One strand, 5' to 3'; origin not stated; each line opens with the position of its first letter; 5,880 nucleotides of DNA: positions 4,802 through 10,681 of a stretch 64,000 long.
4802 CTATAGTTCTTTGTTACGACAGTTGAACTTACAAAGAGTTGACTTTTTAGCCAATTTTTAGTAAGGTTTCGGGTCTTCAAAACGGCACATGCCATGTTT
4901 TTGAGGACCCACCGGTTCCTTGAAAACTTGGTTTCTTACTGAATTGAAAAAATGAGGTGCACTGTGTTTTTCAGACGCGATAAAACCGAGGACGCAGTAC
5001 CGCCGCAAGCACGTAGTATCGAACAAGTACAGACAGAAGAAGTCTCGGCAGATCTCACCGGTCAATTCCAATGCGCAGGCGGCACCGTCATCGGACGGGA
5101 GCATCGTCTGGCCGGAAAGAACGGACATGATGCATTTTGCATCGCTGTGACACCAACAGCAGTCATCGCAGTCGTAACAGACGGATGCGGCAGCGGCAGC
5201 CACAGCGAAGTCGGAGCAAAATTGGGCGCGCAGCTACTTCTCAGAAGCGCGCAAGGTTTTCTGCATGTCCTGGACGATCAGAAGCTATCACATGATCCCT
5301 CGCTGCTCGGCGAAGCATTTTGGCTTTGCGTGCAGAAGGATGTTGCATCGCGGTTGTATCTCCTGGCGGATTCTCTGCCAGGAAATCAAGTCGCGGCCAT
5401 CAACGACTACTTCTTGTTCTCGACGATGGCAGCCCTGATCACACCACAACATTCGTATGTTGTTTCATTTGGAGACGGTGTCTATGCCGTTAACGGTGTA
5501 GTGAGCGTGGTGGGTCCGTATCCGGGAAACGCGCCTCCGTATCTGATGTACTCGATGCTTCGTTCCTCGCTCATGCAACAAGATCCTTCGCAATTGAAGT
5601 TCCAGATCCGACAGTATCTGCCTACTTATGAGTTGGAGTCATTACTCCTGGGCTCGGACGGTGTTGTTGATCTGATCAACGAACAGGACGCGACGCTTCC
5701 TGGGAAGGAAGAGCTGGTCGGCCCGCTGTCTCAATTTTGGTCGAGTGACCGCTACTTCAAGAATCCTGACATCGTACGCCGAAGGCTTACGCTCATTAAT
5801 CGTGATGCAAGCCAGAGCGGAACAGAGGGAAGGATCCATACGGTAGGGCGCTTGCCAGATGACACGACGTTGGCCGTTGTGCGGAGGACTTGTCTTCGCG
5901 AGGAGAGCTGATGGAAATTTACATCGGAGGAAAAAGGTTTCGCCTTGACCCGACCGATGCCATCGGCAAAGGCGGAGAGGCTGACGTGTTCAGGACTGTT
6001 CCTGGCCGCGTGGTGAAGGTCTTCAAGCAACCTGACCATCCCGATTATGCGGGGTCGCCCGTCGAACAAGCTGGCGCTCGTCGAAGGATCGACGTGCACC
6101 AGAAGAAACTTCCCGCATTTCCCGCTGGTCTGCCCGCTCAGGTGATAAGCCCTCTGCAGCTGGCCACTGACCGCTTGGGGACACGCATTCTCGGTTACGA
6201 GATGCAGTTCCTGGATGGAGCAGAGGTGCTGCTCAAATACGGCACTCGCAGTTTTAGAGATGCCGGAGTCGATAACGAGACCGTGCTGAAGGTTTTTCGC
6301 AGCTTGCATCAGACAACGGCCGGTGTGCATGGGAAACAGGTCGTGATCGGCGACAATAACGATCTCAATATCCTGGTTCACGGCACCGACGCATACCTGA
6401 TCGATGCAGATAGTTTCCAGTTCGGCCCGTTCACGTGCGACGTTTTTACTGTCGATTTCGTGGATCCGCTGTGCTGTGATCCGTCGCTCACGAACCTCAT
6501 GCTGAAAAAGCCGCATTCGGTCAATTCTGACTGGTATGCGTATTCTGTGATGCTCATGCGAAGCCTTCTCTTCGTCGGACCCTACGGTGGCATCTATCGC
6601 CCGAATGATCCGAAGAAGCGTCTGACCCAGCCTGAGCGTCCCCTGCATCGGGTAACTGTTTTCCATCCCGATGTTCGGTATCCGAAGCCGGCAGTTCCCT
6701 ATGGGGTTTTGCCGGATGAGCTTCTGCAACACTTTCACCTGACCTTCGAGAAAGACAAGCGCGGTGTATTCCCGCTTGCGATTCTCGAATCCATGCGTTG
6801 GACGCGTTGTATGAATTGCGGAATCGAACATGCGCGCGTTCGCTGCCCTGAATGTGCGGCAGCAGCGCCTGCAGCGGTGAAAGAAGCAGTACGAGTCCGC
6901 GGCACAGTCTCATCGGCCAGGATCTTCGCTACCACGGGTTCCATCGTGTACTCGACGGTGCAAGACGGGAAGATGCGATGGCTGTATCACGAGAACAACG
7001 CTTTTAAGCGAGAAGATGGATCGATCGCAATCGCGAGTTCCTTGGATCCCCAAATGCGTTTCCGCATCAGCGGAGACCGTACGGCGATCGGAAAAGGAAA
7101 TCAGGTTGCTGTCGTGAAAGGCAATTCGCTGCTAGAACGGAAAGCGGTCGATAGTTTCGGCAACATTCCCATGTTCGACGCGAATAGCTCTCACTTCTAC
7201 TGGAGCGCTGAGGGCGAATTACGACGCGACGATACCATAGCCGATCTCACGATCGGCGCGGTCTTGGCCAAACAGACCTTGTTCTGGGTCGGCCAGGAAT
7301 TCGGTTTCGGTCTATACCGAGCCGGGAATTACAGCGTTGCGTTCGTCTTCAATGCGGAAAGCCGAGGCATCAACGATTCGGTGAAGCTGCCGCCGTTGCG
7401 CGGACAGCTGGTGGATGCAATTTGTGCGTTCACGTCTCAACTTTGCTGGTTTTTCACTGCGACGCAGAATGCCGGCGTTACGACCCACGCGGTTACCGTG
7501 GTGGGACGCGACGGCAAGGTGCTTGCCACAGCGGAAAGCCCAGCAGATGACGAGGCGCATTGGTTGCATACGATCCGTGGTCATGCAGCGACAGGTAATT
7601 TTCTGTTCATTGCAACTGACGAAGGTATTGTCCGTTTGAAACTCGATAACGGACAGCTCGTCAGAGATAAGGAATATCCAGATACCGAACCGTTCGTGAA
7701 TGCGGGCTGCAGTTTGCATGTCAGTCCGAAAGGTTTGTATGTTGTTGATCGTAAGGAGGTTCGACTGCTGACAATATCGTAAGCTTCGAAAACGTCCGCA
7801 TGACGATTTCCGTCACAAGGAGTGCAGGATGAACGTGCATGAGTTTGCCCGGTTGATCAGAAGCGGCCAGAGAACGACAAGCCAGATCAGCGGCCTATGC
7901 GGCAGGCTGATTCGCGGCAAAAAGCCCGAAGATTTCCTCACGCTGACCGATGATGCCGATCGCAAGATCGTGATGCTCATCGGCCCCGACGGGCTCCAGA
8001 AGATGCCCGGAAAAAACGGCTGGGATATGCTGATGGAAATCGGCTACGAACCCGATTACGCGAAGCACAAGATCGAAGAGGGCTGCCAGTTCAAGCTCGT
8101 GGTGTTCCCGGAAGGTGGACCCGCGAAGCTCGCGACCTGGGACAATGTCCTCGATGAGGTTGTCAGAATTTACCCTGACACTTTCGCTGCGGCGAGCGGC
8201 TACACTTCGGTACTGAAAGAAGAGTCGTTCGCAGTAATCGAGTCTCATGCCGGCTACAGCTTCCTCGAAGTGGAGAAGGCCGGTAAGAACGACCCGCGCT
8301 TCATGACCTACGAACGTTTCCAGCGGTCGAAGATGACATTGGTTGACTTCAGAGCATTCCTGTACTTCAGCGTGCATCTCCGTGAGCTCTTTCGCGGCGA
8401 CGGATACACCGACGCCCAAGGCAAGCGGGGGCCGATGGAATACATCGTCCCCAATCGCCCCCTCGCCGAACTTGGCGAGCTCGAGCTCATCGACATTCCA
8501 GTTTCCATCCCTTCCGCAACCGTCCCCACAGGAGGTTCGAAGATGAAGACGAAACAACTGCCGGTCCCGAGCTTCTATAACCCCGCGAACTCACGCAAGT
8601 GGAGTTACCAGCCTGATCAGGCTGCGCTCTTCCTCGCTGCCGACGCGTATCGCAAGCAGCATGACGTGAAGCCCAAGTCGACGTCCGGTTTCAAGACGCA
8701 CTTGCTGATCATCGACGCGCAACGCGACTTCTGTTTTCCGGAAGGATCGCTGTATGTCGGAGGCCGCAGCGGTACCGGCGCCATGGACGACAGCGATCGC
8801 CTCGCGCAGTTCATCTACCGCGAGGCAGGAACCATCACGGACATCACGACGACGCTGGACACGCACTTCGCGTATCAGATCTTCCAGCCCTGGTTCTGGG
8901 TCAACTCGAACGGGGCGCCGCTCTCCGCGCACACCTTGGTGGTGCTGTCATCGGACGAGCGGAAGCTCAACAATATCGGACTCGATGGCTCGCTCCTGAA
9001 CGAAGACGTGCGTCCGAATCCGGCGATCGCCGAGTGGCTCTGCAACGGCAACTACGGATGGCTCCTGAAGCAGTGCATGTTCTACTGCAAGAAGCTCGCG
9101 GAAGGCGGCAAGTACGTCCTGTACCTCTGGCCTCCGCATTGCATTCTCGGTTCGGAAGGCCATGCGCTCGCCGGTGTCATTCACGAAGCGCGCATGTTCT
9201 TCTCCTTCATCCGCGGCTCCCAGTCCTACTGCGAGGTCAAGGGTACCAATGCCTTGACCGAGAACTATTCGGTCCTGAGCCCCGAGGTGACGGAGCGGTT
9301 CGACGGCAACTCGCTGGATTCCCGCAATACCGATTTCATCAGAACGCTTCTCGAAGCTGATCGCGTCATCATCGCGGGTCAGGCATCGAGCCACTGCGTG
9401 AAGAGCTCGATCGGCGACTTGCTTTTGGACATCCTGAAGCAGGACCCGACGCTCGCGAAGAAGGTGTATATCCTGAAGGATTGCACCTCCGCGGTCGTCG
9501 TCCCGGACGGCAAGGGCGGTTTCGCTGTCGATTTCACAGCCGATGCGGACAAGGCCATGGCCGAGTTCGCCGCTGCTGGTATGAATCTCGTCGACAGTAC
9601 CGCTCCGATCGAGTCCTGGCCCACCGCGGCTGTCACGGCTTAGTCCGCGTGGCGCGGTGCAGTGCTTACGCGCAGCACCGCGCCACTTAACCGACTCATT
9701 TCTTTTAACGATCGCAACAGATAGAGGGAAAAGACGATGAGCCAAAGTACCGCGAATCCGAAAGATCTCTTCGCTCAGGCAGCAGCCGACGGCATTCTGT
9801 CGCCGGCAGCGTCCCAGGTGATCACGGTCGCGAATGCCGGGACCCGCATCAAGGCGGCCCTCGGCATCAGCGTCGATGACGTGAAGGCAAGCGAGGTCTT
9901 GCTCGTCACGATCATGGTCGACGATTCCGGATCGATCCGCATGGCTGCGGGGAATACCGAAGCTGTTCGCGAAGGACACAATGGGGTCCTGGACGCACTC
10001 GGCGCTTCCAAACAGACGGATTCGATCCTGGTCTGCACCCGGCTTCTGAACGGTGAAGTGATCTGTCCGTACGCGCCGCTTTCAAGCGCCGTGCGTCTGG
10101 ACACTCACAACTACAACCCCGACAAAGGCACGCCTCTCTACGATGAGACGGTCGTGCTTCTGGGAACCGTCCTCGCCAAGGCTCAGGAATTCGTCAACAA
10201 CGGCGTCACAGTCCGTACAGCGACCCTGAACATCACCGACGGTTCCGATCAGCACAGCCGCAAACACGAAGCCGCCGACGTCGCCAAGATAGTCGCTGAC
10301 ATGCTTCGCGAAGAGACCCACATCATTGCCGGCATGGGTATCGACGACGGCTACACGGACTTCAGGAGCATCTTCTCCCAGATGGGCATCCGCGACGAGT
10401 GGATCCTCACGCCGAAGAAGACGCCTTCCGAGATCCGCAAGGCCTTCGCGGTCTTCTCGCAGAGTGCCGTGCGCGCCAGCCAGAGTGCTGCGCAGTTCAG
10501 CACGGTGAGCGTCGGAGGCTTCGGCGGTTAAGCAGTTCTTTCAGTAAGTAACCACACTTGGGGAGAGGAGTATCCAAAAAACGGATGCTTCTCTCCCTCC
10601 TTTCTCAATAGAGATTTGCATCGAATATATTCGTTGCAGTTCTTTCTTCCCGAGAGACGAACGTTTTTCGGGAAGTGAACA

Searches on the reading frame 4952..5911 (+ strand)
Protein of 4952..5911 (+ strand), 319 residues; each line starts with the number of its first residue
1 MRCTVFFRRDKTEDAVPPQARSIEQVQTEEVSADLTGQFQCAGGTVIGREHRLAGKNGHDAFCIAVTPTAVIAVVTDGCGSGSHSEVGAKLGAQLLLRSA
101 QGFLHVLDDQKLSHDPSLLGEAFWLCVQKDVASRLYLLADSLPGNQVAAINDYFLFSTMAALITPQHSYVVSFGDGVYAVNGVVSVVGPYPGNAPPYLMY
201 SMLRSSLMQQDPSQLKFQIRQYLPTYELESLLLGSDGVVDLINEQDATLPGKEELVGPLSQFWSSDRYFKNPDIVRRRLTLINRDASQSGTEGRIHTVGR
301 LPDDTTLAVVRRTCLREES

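Call 43: search_protein_families(library=pfam, proteins=[window:4952-5911:+], max_evalue=0.001)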
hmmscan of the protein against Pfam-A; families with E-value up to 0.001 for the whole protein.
window:4952-5911:+ (319 aa): 1 family
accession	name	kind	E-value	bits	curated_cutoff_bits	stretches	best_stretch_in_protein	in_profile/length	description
PF13672.11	PP2C_2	-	4.8e-11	43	24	1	47-245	1-182/209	Protein phosphatase 2C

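Call 63: search_protein_families(library=padloc, proteins=[window:4952-5911:+], max_evalue=0.01)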
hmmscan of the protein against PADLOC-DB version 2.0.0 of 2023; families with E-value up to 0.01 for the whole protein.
window:4952-5911:+ (319 aa): 0 families

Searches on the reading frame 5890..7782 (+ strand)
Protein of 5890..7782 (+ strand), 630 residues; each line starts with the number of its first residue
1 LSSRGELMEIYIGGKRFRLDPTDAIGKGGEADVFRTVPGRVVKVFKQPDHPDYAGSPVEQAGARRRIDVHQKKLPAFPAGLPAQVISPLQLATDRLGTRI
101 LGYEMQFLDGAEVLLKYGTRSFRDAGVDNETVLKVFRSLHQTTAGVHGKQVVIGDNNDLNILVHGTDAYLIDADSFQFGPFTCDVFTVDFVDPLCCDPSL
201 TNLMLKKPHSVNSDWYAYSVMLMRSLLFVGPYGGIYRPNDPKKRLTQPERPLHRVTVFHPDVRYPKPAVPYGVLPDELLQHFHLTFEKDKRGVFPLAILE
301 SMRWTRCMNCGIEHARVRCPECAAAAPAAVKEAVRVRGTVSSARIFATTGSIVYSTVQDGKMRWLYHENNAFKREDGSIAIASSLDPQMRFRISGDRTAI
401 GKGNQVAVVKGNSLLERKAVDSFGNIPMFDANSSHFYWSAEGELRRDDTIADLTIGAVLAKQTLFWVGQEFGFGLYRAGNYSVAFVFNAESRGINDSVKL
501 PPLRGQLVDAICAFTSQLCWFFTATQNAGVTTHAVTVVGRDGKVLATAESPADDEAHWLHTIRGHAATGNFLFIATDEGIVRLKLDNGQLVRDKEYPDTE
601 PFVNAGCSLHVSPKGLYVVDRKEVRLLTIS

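Call 43: search_protein_families(library=pfam, proteins=[window:5890-7782:+], max_evalue=0.001)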
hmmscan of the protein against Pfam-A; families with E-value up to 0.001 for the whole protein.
window:5890-7782:+ (630 aa): 0 families

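Call 62: search_protein_families(library=pfam, proteins=[window:5890-7782:+], max_evalue=1)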
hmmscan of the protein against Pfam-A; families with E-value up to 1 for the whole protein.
window:5890-7782:+ (630 aa): 1 family
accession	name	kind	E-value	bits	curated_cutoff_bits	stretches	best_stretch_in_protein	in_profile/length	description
PF04438.22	zf-HIT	-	0.45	10.8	24.7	1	306-323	4-20/30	HIT zinc finger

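Call 63: search_protein_families(library=padloc, proteins=[window:5890-7782:+], max_evalue=0.01)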
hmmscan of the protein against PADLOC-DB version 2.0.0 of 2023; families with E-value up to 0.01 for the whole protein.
window:5890-7782:+ (630 aa): 0 families

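Call 75: search_solved_structures(query=A3, max_evalue=1)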
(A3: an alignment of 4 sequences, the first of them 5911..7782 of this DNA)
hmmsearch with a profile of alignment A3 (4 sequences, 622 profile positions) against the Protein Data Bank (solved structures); distinct sequences matched with E-value up to 1: 2.
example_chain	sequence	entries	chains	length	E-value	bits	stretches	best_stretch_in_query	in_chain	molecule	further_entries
1fot_A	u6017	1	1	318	0.074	14.4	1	137-225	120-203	CAMP-DEPENDENT PROTEIN KINASE TYPE 1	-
3q5i_A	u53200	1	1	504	0.42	11.9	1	126-227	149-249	Protein kinase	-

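Call 78: search_protein_families(library=pfam, alignment_id=A3, max_evalue=1)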
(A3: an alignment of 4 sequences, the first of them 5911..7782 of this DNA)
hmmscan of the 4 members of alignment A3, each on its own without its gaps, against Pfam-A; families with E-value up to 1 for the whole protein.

A. member 1, window:5911-7782:+ (623 aa): 1 family
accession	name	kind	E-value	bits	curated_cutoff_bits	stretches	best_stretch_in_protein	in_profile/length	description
PF04438.22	zf-HIT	-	0.44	10.8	24.7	1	299-316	4-20/30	HIT zinc finger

B. families by the number of members that match (of 4 scanned): 8 families
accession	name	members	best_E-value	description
PF00069.31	Pkinase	3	0.00033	Protein kinase domain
PF12773.13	DZR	3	0.12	Double zinc ribbon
PF01163.29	RIO1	2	0.2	RIO domain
PF11192.13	DUF2977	1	0.0051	Protein of unknown function (DUF2977)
PF19974.5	TCAD9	1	0.066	Ternary complex associated domain 9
PF02145.21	Rap_GAP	1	0.14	Rap/ran-GAP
PF18073.7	Zn_ribbon_LapB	1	0.3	Rubredoxin metal binding domain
PF04438.22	zf-HIT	1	0.44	HIT zinc finger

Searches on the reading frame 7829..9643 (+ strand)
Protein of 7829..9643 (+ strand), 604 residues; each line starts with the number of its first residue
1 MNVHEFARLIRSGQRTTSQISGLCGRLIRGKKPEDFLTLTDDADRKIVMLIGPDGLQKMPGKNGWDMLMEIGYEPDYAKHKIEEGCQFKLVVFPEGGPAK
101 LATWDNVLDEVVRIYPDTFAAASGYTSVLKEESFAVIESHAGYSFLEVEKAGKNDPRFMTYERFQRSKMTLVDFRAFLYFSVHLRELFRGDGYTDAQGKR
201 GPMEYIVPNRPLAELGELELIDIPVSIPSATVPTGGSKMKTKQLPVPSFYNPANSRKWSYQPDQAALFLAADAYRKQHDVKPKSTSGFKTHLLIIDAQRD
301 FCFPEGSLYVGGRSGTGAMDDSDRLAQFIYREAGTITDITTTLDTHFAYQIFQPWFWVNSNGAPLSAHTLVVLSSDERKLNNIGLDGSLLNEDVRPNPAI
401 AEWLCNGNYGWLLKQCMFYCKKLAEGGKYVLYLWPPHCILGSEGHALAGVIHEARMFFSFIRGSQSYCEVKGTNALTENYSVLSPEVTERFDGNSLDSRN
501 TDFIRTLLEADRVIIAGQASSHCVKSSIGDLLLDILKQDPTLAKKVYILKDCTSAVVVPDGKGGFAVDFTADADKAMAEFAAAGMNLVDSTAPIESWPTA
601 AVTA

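Call 3: search_protein_families(library=pfam, proteins=[window:7829-9643:+], max_evalue=0.01)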
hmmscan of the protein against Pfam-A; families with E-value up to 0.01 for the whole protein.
window:7829-9643:+ (604 aa): 1 family
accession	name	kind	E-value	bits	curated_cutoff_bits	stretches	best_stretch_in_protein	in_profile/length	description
PF00857.26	Isochorismatase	-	0.00099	19.7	27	0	500-556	101-151/175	Isochorismatase domain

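Call 4: search_protein_families(library=ncbifam, proteins=[window:7829-9643:+], max_evalue=0.01)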
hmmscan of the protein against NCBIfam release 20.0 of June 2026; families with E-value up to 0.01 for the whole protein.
window:7829-9643:+ (604 aa): 1 family
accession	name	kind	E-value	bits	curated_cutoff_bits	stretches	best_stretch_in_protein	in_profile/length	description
NF008623.0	PRK11609.1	equivalog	3.9e-05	23.5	174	0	432-552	81-177/213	bifunctional nicotinamidase/pyrazinamidase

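Call 12: search_protein_families(library=phrogs, proteins=[window:7829-9643:+], max_evalue=0.001)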
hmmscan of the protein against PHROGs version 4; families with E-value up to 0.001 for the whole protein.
window:7829-9643:+ (604 aa): 0 families

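Call 63: search_protein_families(library=padloc, proteins=[window:7829-9643:+], max_evalue=0.01)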
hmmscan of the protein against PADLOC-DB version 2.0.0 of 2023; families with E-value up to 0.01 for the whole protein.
window:7829-9643:+ (604 aa): 0 families

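Call 64: search_solved_structures(query=window:7829-9643:+, max_evalue=1, show_alignments=2)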
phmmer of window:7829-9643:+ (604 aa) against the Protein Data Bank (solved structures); distinct sequences matched with E-value up to 1: 3.
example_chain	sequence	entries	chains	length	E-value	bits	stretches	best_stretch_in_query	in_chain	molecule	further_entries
3r2j_A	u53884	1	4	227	0.012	17.1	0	434-462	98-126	Alpha/beta-hydrolase-like protein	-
3pl1_A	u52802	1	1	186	0.31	12.5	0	433-465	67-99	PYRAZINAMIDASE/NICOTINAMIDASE PNCA (PZase)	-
3irv_A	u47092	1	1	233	0.54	11.7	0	288-312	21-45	CYSTEINE HYDROLASE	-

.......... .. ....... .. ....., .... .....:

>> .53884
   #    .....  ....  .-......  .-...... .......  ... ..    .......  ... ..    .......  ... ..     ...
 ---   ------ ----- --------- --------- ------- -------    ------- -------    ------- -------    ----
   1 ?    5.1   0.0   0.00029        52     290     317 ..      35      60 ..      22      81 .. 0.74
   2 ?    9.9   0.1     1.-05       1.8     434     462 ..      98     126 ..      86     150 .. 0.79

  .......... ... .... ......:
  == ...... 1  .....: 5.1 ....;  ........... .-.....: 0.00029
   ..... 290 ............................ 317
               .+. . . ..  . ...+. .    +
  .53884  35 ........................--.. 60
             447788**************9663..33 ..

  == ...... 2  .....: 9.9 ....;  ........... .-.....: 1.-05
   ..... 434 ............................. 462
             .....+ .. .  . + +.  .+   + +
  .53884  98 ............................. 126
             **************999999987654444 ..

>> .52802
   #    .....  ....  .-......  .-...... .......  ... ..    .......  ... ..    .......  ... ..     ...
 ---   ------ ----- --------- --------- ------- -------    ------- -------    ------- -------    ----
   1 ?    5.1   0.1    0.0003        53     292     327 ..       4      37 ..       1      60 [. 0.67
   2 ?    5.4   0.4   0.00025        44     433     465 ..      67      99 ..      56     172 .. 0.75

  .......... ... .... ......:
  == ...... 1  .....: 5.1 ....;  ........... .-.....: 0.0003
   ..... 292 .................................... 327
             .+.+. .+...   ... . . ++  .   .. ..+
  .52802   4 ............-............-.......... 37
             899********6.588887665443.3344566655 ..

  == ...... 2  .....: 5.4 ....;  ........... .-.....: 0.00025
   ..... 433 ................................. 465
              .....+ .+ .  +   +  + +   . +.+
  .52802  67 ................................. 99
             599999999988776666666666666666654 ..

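Call 77: search_solved_structures(query=A5, max_evalue=1)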
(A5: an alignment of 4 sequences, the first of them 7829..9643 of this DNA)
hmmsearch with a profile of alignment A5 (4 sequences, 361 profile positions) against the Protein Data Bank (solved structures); distinct sequences matched with E-value up to 1: 2.
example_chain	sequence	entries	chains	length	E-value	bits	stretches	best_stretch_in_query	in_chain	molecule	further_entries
3pl1_A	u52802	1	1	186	0.5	12.7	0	67-95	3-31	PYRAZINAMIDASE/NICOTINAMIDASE PNCA (PZase)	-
3r2j_A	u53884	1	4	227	0.62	12.3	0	197-225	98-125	Alpha/beta-hydrolase-like protein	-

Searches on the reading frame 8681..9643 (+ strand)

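Call 62: search_protein_families(library=pfam, proteins=[window:8681-9643:+], max_evalue=1)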
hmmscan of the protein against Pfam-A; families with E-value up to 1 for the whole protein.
window:8681-9643:+ (320 aa): 2 families
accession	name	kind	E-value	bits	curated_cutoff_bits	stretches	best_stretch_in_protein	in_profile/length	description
PF00857.26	Isochorismatase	-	0.00014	22.5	27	1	216-272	101-151/175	Isochorismatase domain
PF23845.1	TIM-barrel_NCTSP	-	0.099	12.1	27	1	42-80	132-170/348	Non-contractile tail sheath protein TIM barrel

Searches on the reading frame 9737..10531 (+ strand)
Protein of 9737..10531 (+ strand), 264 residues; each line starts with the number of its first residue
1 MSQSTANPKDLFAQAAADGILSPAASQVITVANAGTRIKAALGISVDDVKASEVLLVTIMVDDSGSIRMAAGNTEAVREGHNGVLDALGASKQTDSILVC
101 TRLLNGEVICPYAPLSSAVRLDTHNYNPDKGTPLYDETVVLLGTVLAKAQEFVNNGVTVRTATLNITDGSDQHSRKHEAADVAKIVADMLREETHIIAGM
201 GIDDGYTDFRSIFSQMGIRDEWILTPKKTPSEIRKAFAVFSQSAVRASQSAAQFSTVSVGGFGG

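Call 3: search_protein_families(library=pfam, proteins=[window:9737-10531:+], max_evalue=0.01)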
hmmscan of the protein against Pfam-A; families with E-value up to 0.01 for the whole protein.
window:9737-10531:+ (264 aa): 0 families

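Call 4: search_protein_families(library=ncbifam, proteins=[window:9737-10531:+], max_evalue=0.01)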
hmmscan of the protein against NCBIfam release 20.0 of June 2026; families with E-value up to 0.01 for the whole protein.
window:9737-10531:+ (264 aa): 0 families

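Call 12: search_protein_families(library=phrogs, proteins=[window:9737-10531:+], max_evalue=0.001)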
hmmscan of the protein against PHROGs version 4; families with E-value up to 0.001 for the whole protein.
window:9737-10531:+ (264 aa): 1 family
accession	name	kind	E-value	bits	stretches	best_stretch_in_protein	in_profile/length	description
phrog_7371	-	unknown function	6.4e-05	23.7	1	53-188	5-127/204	-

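Call 62: search_protein_families(library=pfam, proteins=[window:9737-10531:+], max_evalue=1)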
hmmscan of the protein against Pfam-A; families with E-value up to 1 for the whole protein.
window:9737-10531:+ (264 aa): 0 families

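Call 63: search_protein_families(library=padloc, proteins=[window:9737-10531:+], max_evalue=0.01)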
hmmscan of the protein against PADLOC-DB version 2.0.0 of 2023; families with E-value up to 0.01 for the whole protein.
window:9737-10531:+ (264 aa): 0 families

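Call 65: search_solved_structures(query=window:9737-10531:+, max_evalue=1)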
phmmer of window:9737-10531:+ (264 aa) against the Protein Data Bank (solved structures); distinct sequences matched with E-value up to 1: 0.

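Call 76: search_solved_structures(query=A4, max_evalue=1)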
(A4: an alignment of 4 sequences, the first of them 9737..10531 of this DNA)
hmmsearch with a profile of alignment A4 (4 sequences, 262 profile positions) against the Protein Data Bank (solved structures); distinct sequences matched with E-value up to 1: 3.
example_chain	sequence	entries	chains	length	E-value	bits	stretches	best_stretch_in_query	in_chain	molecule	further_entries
1v6y_A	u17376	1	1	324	0.57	12.5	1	145-220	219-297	Beta-xylanase,Exoglucanase/xylanase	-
3cuf_A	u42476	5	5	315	0.63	12.4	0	145-220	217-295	Exo-beta-1,4-glucanase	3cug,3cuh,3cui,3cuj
1exp_A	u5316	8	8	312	0.67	12.3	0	145-220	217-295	BETA-1,4-D-GLYCANASE CEX-CD | BETA-1,4-XYLANASE | EXO-1,4-BETA-D-GLYCANASE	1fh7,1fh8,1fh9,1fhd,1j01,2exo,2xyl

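Call 79: search_protein_families(library=pfam, alignment_id=A4, max_evalue=1)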
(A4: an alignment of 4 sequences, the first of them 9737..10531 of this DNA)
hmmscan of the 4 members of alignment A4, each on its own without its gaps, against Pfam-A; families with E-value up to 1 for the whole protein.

A. member 1, window:9737-10531:+ (264 aa): 0 families

B. families by the number of members that match (of 4 scanned): 2 families
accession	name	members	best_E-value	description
PF05762.20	VWA_CoxE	1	0.14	VWA domain containing CoxE-like protein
PF07177.19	Neuralized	1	0.25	Neuralized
